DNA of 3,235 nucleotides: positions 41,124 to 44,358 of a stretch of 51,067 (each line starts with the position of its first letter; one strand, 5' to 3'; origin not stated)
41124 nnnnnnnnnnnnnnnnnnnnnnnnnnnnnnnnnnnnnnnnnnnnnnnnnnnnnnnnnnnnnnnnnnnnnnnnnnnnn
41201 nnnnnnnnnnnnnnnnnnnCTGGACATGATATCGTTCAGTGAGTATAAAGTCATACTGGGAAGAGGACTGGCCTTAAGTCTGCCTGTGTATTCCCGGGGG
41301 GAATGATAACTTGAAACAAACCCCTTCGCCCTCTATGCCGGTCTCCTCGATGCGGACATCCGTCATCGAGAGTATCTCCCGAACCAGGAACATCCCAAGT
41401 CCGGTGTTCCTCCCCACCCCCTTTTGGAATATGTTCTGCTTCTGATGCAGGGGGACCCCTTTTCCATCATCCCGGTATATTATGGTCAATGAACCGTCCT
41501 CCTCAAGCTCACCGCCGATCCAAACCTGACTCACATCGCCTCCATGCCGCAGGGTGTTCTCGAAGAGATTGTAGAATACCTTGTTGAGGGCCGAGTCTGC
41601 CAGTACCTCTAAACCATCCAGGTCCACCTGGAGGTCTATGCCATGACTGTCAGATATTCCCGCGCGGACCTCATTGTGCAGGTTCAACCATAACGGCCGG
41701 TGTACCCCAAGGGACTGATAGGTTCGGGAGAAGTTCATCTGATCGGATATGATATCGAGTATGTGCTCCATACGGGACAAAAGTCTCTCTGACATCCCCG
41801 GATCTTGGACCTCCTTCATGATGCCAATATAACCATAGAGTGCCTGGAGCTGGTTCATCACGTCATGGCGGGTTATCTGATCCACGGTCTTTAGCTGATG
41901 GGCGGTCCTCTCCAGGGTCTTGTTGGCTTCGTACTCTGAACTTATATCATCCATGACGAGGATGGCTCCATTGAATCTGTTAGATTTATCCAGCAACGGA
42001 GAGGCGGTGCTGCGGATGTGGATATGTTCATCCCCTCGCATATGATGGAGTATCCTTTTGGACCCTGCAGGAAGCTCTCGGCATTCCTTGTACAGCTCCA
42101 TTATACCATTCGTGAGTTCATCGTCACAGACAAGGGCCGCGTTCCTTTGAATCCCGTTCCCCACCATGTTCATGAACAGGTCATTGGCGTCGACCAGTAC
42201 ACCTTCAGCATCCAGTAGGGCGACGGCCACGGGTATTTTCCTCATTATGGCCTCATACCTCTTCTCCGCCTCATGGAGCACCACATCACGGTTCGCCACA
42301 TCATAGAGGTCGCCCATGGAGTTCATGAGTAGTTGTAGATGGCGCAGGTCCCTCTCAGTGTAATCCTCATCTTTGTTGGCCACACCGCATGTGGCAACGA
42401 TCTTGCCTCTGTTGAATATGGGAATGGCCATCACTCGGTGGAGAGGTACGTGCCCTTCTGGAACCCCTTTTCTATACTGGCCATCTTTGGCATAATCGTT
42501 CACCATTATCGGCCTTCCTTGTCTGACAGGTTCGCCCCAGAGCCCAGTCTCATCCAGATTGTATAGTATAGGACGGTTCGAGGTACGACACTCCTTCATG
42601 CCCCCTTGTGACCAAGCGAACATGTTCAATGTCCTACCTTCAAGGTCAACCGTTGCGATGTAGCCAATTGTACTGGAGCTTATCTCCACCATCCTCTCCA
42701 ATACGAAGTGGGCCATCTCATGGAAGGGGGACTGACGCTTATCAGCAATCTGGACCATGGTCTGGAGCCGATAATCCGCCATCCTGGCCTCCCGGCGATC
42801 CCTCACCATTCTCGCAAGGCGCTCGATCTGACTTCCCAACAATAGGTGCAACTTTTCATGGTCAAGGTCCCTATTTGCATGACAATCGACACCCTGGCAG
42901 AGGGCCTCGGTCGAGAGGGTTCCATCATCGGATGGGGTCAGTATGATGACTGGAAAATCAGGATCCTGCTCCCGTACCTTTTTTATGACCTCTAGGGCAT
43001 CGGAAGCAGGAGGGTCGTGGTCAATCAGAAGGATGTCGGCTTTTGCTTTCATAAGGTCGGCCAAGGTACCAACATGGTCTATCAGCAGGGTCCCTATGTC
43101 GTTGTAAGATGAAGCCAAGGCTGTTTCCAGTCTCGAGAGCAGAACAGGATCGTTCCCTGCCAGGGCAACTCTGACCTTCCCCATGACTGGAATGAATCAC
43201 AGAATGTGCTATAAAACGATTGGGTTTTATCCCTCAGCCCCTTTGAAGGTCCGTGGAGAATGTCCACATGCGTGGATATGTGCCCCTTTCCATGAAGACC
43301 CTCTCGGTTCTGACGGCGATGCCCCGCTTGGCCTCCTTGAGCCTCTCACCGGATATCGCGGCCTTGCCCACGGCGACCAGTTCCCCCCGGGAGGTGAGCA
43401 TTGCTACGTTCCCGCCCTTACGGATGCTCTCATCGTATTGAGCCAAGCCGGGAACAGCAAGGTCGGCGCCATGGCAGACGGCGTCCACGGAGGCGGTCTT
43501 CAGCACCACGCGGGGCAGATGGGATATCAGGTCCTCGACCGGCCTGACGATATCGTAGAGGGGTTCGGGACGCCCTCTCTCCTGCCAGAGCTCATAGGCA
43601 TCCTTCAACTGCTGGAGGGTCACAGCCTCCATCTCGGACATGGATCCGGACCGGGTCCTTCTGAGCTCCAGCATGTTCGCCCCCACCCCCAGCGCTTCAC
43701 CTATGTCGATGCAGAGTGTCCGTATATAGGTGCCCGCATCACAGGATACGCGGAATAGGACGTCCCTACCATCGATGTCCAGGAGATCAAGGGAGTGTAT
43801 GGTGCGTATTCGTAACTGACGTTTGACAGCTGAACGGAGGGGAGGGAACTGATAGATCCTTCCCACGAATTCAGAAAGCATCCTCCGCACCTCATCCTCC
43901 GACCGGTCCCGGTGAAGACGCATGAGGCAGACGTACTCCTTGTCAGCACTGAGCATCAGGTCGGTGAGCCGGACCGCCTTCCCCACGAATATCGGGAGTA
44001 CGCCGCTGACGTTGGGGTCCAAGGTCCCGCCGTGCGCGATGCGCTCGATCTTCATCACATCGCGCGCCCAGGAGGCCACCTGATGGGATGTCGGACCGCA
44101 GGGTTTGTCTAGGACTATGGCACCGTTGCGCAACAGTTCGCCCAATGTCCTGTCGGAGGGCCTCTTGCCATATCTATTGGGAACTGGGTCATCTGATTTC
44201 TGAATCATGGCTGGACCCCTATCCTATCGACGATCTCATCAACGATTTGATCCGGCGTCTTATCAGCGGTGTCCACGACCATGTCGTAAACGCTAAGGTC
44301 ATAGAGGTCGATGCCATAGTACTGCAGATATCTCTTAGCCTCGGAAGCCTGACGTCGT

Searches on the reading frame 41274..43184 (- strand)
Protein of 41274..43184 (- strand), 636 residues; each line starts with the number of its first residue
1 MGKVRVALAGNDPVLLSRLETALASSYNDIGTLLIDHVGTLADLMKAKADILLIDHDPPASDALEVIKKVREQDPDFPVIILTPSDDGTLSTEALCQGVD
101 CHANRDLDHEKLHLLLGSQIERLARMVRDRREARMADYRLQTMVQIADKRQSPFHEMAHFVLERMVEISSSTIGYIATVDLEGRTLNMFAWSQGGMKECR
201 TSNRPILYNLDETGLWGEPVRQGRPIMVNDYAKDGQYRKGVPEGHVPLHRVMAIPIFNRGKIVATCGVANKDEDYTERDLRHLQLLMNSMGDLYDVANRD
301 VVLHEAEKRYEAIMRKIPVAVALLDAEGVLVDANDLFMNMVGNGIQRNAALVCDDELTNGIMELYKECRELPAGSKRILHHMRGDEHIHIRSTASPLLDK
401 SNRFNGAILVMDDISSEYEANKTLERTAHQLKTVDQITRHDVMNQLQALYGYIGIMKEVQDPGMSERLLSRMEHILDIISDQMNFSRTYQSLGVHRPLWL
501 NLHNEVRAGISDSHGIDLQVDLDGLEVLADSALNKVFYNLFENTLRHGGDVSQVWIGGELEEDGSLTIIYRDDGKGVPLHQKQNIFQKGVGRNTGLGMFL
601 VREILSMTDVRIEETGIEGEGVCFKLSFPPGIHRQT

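Call 56: search_protein_families(library=pfam, proteins=[window:41274-43184:-], max_evalue=0.001)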
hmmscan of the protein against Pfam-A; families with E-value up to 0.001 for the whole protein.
window:41274-43184:- (636 aa): 9 families
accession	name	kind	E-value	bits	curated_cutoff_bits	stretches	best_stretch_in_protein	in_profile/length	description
PF13185.12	GAF_2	-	7.5e-25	88.2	28.6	1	153-291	3-132/136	GAF domain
PF02518.31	HATPase_c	-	4.4e-12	46.8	26.4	1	532-630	5-109/111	Histidine kinase-, DNA gyrase B-, and HSP90-like ATPase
PF01590.32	GAF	-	5e-07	30.8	22.4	1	207-289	47-128/133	GAF domain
PF00072.30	Response_reg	-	1.7e-06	28.6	30.2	1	8-113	3-107/111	Response regulator receiver domain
PF08448.16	PAS_4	-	1.5e-05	25.6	23.1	1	316-418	3-109/110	PAS fold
PF00989.32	PAS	-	0.00036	20.9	22.6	0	309-342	2-35/113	PAS fold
PF13188.13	PAS_8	-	0.00055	20.2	21.8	0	309-346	2-38/65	PAS domain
PF13426.13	PAS_9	-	0.00074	20.2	27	0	318-415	1-102/103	PAS domain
PF14689.11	SPOB_a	-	0.00075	19.5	28.1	0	426-455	8-36/62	Sensor_kinase_SpoOB-type, alpha-helical domain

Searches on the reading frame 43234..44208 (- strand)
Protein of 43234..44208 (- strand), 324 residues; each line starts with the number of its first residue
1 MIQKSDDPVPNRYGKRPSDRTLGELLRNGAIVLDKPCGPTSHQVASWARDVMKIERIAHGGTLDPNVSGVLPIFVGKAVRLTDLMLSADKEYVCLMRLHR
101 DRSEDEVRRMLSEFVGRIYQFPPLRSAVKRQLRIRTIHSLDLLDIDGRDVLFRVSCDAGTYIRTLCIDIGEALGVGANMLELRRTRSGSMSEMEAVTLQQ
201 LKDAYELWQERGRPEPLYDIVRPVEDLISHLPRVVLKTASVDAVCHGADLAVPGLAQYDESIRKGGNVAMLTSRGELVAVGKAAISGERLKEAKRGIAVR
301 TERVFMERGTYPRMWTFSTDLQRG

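Call 56: search_protein_families(library=pfam, proteins=[window:43234-44208:-], max_evalue=0.001)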
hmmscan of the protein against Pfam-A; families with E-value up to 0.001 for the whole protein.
window:43234-44208:- (324 aa): 5 families
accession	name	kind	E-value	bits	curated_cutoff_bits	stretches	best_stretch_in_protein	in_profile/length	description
PF01509.24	TruB_N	-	3.8e-27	95.9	27.3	1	49-162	1-149/149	TruB family pseudouridylate synthase (N terminal domain)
PF16198.10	TruB_C_2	-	3.5e-23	82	29.3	1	163-228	1-65/66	tRNA pseudouridylate synthase B C-terminal domain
PF01472.26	PUA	-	4e-19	68.8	24.8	1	232-304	1-73/74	PUA domain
PF08068.17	DKCLD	-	5.1e-11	42.9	27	1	1-44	14-57/58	DKCLD (NUC011) domain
PF21238.2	Pus10_C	-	9.6e-05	22.5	27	1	87-165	121-201/232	Pus10, C-terminal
